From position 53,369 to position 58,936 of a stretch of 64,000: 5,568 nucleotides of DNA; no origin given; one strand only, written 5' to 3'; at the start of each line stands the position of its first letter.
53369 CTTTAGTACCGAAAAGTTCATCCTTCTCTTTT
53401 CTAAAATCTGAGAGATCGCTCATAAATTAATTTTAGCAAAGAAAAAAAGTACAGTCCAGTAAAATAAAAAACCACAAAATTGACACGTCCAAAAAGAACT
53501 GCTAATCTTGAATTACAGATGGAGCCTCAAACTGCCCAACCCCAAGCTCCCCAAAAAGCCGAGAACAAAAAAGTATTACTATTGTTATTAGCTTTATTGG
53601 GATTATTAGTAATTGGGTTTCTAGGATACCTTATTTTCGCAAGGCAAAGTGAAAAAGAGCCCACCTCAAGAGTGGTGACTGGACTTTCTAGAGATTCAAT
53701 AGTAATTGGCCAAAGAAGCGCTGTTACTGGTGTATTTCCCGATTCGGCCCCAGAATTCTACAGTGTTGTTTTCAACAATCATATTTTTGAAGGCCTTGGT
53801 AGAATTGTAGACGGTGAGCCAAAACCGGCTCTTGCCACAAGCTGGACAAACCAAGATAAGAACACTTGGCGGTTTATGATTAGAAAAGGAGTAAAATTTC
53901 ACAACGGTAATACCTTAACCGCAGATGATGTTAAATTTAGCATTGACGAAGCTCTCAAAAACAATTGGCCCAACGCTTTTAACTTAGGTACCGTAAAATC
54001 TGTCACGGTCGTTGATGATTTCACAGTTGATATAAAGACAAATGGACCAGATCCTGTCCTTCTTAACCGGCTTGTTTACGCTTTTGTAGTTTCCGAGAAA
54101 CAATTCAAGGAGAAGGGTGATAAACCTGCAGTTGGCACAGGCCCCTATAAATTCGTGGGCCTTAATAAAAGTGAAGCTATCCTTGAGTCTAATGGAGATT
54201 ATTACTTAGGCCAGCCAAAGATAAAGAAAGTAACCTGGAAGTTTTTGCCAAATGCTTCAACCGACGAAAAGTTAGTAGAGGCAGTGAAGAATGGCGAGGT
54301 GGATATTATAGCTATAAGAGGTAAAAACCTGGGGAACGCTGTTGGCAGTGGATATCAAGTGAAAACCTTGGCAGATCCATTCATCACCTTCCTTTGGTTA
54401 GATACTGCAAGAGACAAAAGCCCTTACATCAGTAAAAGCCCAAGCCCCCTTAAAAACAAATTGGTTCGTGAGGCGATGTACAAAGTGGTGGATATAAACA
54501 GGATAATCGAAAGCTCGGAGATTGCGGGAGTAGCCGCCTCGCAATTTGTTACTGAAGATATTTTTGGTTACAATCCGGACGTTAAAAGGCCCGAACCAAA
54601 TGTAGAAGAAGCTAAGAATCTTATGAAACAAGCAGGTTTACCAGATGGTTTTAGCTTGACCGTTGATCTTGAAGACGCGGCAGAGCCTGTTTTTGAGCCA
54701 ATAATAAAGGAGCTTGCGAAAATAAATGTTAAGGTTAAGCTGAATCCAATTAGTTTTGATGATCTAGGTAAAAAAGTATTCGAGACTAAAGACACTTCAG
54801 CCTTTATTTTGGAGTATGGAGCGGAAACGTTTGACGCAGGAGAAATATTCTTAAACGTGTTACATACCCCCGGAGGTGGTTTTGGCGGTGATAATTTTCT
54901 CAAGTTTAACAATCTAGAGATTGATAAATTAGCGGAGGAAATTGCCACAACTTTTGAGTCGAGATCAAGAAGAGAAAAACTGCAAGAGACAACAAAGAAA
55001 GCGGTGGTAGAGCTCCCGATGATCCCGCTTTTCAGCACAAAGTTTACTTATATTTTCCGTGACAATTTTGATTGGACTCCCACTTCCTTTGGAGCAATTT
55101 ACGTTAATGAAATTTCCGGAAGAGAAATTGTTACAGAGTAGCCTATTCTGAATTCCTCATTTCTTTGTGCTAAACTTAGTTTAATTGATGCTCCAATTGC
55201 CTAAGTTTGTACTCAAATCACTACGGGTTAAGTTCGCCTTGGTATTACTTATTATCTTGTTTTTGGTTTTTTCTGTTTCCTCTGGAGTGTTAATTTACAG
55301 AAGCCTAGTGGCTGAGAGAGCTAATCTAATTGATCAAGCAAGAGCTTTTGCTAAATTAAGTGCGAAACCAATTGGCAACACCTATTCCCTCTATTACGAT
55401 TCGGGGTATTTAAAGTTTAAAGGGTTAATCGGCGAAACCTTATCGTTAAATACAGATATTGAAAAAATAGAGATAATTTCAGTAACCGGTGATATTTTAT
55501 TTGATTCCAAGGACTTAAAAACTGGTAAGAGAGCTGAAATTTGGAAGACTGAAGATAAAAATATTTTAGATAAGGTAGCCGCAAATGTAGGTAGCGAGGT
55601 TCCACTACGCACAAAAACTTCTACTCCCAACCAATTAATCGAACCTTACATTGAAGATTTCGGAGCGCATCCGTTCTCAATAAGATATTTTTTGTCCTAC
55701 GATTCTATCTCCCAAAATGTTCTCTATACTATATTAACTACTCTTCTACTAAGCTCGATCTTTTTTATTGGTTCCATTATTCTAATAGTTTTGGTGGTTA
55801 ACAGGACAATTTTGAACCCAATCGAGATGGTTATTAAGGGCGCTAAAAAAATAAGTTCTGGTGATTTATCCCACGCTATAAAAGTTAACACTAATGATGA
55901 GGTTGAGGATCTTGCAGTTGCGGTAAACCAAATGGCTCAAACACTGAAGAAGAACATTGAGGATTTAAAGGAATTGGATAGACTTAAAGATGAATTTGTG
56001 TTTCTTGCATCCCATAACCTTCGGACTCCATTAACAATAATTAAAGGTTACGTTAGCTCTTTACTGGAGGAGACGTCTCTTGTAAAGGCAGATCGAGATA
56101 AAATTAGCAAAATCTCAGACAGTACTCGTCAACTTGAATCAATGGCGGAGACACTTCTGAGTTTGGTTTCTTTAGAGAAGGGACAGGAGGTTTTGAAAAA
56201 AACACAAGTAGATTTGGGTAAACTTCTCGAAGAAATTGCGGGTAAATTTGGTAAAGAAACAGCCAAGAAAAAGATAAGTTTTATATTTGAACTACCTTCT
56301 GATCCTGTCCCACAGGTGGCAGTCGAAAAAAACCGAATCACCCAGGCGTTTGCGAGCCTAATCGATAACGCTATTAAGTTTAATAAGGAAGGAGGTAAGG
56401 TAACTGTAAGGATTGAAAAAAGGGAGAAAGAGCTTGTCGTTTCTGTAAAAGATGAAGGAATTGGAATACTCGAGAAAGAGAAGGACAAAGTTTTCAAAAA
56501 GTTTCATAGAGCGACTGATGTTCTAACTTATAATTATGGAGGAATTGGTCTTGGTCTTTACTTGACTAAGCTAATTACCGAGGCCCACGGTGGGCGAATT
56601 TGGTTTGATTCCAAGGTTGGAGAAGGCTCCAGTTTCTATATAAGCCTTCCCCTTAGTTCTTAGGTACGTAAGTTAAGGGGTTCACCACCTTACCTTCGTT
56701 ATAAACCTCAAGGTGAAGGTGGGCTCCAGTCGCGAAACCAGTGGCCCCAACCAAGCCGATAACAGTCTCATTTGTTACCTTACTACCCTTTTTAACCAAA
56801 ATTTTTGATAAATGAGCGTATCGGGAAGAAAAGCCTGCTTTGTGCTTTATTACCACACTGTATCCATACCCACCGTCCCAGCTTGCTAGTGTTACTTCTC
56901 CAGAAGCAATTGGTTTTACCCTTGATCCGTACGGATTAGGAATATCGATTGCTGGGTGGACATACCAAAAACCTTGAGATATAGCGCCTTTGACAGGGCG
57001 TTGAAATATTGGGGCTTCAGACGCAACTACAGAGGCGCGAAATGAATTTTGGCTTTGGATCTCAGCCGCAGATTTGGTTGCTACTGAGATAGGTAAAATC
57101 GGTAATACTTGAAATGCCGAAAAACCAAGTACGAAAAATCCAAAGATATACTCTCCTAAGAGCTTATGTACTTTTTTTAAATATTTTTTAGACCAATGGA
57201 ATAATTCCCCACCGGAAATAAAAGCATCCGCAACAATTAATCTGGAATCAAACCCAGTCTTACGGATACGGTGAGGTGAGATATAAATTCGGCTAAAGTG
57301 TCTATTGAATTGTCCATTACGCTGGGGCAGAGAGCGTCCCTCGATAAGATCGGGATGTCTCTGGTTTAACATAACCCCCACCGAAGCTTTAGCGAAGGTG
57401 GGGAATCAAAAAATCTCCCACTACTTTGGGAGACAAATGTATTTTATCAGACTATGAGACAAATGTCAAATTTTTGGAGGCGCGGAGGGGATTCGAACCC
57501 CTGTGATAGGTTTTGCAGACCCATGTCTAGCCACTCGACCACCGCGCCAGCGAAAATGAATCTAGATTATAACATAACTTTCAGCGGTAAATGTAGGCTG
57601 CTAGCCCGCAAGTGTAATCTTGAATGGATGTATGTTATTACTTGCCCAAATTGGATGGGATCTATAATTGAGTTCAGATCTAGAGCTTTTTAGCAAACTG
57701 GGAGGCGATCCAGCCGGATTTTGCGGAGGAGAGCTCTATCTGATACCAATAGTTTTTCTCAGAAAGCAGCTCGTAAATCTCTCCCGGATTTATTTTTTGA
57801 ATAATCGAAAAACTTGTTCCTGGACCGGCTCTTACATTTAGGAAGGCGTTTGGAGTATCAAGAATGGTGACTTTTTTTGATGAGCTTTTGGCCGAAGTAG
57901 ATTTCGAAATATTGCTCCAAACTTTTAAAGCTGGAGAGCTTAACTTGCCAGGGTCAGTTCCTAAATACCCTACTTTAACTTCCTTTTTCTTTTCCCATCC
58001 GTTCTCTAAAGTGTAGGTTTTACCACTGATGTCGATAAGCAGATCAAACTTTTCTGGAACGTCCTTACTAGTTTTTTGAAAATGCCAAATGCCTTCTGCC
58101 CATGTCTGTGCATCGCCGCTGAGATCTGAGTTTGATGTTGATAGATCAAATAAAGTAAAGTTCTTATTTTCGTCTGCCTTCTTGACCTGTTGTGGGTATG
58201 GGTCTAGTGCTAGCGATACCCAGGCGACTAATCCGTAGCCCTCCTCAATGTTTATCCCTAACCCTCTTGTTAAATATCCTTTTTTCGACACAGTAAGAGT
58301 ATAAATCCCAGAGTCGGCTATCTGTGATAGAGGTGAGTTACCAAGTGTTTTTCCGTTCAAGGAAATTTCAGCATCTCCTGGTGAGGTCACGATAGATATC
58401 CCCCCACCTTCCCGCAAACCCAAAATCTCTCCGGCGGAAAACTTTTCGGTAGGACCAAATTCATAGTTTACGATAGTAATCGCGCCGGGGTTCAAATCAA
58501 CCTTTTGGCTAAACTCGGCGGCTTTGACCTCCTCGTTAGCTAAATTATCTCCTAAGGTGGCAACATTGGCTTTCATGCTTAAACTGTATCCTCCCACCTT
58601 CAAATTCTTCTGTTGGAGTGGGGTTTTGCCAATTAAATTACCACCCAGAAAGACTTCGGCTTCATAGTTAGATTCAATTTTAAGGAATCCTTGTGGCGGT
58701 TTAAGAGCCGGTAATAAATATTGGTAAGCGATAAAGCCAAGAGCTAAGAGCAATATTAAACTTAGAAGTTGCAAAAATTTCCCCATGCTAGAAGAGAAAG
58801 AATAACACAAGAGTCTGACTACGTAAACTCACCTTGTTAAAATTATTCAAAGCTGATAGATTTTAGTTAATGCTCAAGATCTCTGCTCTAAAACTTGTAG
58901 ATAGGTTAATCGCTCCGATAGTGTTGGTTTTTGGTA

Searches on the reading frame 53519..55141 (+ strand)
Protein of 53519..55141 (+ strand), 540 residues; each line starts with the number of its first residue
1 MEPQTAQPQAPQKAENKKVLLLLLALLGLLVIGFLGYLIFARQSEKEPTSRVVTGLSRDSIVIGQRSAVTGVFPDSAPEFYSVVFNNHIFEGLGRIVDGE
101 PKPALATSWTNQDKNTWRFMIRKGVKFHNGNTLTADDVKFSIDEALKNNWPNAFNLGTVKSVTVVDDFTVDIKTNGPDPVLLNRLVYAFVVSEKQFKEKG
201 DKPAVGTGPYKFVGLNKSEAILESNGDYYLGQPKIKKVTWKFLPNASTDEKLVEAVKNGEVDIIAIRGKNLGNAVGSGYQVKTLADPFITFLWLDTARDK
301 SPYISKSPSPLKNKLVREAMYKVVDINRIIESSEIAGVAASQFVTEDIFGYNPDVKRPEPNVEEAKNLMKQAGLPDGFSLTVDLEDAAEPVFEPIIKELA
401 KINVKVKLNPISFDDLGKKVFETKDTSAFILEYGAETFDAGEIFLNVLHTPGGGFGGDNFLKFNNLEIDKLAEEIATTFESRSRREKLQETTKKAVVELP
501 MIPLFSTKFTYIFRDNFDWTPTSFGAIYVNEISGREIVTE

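Call 9: search_protein_families(library=pfam, proteins=[window:53519-55141:+])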
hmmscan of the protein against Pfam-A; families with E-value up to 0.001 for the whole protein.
window:53519-55141:+ (540 aa): 1 family
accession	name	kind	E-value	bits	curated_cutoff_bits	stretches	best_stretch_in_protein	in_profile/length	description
PF00496.27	SBP_bac_5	-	9.9e-62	209.6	32.4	1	100-452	1-365/368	Bacterial extracellular solute-binding proteins, family 5 Middle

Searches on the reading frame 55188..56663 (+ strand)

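Call 54: search_protein_families(library=pfam, proteins=[window:55188-56663:+])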
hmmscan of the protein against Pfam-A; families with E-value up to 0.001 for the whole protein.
window:55188-56663:+ (491 aa): 4 families
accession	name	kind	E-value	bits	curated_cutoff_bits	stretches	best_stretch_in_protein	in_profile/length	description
PF02518.31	HATPase_c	-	9.8e-26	90.8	26.4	1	382-490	4-110/111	Histidine kinase-, DNA gyrase B-, and HSP90-like ATPase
PF00672.30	HAMP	-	3.6e-13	50.1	25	1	204-254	2-52/53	HAMP domain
PF00512.31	HisKA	-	1.7e-10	41.3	26.9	1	267-332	2-66/66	His Kinase A (phospho-acceptor) domain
PF13589.12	HATPase_c_3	-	0.00019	21.9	25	1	385-459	4-79/137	Histidine kinase-, DNA gyrase B-, and HSP90-like ATPase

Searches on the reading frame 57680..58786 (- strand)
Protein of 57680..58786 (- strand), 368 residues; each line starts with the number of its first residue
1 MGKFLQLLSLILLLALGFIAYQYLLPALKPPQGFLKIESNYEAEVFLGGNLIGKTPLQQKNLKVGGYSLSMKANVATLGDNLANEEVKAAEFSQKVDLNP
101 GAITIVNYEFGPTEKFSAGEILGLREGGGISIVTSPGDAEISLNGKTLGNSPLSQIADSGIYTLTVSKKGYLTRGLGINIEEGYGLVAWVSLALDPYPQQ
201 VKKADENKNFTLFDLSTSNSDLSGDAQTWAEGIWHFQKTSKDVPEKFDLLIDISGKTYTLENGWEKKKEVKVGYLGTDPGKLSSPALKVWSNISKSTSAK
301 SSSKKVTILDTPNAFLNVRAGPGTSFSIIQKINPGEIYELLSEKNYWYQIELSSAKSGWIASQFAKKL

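Call 54: search_protein_families(library=pfam, proteins=[window:57680-58786:-])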
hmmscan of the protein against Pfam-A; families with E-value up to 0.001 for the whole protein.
window:57680-58786:- (368 aa): 3 families
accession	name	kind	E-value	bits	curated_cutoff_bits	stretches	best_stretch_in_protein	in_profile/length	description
PF08308.17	PEGA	-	3e-15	56.3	20.8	2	129-178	3-53/71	PEGA domain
PF08239.17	SH3_3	-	5.1e-12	46.2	27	1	316-364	3-52/54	Bacterial SH3 domain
PF06347.19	SH3_4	-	5.7e-05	23.2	24.1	1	315-362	4-51/56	Bacterial SH3 domain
